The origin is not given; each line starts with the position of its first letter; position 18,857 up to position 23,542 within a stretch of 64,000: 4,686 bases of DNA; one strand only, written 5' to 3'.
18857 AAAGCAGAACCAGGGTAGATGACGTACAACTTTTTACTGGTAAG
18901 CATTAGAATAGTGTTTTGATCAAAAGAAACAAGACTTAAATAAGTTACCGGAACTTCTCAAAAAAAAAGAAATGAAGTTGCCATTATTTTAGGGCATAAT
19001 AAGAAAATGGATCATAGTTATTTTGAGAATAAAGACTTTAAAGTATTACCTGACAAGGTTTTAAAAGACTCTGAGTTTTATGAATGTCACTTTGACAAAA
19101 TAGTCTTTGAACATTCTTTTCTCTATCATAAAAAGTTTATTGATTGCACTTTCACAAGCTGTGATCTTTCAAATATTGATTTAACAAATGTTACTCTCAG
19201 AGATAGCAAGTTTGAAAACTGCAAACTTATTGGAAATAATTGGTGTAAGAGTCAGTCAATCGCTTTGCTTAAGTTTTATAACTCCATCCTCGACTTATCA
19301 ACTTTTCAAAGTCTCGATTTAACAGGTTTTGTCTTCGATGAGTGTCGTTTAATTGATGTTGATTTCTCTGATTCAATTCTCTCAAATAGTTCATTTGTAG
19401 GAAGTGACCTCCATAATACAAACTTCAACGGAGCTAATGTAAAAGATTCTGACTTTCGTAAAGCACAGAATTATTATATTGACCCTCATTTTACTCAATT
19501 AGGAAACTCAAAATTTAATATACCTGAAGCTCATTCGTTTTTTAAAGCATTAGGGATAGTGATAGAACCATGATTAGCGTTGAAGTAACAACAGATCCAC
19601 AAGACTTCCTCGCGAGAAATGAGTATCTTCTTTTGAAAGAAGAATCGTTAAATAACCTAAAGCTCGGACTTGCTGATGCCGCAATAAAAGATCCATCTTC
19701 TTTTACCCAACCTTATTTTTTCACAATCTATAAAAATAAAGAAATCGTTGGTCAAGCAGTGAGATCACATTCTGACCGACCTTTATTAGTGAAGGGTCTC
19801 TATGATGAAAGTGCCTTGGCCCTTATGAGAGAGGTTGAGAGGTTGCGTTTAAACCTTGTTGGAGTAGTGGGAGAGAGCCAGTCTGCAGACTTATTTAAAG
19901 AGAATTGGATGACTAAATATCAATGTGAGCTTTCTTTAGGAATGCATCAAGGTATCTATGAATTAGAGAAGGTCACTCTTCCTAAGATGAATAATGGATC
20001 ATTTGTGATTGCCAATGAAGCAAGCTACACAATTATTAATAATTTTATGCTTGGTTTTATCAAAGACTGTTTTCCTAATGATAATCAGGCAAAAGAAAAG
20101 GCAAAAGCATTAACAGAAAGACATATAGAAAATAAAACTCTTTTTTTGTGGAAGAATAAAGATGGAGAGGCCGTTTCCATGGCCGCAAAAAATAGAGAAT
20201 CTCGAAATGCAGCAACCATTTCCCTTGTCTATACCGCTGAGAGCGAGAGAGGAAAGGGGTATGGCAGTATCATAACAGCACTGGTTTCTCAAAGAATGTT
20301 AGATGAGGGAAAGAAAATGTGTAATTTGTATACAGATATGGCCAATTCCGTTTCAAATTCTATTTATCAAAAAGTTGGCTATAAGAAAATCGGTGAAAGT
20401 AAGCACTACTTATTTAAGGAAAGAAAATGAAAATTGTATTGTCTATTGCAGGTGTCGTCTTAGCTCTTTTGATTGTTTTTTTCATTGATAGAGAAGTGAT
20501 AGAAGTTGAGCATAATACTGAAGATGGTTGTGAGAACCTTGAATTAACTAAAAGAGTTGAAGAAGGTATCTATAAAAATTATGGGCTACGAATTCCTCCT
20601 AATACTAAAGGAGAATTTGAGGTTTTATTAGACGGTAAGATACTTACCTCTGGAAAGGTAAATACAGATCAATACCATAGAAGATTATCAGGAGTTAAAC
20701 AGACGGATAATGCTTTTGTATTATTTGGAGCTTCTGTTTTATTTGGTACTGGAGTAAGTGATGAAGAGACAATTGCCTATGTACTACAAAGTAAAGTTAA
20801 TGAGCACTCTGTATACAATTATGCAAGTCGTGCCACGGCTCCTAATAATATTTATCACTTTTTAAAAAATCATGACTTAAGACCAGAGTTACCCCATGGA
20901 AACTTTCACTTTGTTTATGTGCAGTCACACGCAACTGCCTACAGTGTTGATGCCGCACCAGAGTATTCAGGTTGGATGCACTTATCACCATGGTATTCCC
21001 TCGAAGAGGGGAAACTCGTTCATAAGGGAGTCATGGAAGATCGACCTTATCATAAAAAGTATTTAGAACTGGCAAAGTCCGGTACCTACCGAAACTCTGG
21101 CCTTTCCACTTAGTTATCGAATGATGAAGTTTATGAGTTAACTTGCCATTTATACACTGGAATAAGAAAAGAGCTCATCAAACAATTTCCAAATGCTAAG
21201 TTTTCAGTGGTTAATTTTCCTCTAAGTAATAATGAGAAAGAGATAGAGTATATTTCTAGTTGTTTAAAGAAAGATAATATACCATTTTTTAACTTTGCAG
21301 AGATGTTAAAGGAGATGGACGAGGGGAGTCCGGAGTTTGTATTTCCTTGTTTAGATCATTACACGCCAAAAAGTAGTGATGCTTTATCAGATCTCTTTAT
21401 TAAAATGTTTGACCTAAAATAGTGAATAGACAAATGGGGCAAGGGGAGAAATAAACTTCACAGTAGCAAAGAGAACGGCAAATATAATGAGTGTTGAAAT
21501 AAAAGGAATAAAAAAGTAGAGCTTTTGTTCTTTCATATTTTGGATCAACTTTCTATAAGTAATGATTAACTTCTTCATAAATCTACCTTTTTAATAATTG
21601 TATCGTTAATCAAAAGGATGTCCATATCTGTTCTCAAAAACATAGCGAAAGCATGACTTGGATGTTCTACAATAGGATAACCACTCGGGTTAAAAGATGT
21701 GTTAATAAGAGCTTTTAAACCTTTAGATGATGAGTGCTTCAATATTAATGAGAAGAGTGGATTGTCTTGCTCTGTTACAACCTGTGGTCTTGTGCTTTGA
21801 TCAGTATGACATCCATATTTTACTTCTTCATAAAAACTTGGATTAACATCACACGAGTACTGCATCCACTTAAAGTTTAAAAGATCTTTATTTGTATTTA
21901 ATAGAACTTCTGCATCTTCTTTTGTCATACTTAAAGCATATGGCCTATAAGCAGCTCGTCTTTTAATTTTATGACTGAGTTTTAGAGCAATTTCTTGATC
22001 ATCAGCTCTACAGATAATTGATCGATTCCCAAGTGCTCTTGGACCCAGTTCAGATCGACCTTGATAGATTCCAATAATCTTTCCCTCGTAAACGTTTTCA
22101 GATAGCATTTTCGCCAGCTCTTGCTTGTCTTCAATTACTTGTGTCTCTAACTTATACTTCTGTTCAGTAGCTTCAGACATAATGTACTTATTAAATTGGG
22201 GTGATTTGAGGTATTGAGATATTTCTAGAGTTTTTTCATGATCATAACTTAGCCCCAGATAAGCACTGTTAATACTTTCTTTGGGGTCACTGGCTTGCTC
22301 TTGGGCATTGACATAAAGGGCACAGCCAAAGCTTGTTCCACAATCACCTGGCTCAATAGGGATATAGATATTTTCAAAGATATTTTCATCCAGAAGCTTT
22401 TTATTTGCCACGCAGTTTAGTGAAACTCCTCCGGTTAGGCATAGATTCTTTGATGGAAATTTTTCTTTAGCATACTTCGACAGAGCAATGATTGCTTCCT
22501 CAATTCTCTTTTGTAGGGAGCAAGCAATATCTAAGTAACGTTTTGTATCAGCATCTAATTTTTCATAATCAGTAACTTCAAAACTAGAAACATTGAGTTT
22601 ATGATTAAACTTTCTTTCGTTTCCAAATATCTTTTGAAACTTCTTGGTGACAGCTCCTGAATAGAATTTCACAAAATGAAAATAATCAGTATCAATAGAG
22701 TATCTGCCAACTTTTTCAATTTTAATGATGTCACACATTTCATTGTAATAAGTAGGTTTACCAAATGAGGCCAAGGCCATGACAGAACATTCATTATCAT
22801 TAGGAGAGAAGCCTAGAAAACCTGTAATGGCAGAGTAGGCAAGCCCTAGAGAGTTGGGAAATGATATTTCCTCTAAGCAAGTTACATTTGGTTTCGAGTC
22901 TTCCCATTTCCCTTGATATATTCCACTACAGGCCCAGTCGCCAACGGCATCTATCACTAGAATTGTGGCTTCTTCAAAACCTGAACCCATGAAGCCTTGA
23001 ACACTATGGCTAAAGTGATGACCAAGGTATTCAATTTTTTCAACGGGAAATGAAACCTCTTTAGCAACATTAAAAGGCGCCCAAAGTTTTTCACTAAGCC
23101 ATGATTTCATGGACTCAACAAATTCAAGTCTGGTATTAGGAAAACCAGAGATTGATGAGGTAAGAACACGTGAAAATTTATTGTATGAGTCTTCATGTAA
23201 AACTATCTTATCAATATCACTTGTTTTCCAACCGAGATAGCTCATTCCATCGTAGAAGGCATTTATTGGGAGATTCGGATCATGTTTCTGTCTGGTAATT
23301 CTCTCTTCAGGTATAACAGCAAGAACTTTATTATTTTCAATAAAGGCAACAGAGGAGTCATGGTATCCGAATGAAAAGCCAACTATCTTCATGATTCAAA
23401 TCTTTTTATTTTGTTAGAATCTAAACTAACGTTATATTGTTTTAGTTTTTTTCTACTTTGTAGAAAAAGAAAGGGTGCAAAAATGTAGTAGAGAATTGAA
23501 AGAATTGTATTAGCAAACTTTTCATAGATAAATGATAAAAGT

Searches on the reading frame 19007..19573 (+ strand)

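Call 55: search_protein_families(library=pfam, proteins=[window:19007-19573:+], max_evalue=0.0001)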
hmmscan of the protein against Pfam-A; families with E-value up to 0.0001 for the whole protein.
window:19007-19573:+ (188 aa): 4 families
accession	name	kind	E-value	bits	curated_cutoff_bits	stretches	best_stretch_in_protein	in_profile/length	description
PF13599.13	Pentapeptide_4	-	2.1e-24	85.8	38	2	110-171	8-69/78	Pentapeptide repeat region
PF00805.28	Pentapeptide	-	1.9e-17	62.9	20.2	2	113-151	1-39/40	Pentapeptide repeats (8 copies)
PF13576.12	Pentapeptide_3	-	2.8e-10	40.7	27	1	110-153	1-47/48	Pentapeptide repeats (9 copies)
PF23894.2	LD_SV2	-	3.5e-07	30.9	29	0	18-73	41-91/92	SV2A/B/C luminal domain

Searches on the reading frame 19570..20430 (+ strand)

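Call 55: search_protein_families(library=pfam, proteins=[window:19570-20430:+], max_evalue=0.0001)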
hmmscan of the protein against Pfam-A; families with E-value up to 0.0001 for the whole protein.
window:19570-20430:+ (286 aa): 4 families
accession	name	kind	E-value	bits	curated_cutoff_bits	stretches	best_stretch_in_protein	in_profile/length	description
PF08445.16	FR47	-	2.5e-09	37.4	22.1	1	203-276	10-82/86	FR47-like protein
PF00583.31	Acetyltransf_1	-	9e-09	36.1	20.7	1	165-271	9-116/116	Acetyltransferase (GNAT) family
PF13673.13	Acetyltransf_10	-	2e-06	28.3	23.6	1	179-277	20-113/128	Acetyltransferase (GNAT) domain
PF13508.13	Acetyltransf_7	-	4.4e-05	24.2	27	0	197-273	10-84/84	Acetyltransferase (GNAT) domain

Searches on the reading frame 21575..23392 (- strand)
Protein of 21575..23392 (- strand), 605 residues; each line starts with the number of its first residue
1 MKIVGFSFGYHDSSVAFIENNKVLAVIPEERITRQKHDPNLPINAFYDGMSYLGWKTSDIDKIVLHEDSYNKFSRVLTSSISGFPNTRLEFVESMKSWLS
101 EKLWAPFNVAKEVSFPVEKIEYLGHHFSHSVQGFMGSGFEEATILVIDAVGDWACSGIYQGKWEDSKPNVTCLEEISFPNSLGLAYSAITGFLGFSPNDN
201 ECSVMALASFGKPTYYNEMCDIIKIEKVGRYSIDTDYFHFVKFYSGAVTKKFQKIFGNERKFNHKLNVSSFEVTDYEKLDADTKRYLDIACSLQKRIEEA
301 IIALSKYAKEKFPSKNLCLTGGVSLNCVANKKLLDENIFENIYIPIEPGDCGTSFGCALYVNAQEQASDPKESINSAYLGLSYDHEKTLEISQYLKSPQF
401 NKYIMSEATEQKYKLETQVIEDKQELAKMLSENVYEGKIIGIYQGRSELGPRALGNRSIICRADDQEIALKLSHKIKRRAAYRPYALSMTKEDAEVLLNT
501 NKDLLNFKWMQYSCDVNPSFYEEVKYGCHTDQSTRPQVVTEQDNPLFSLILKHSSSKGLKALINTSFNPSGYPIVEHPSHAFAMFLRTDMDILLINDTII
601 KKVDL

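Call 55: search_protein_families(library=pfam, proteins=[window:21575-23392:-], max_evalue=0.0001)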
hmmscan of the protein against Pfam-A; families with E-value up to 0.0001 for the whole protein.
window:21575-23392:- (605 aa): 2 families
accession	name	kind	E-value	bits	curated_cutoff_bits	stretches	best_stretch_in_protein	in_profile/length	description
PF02543.21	Carbam_trans_N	-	3e-55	188.5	24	1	2-359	1-346/346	Carbamoyltransferase N-terminus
PF16861.10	Carbam_trans_C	-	4.3e-48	163.5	27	1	433-602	3-170/170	Carbamoyltransferase C-terminus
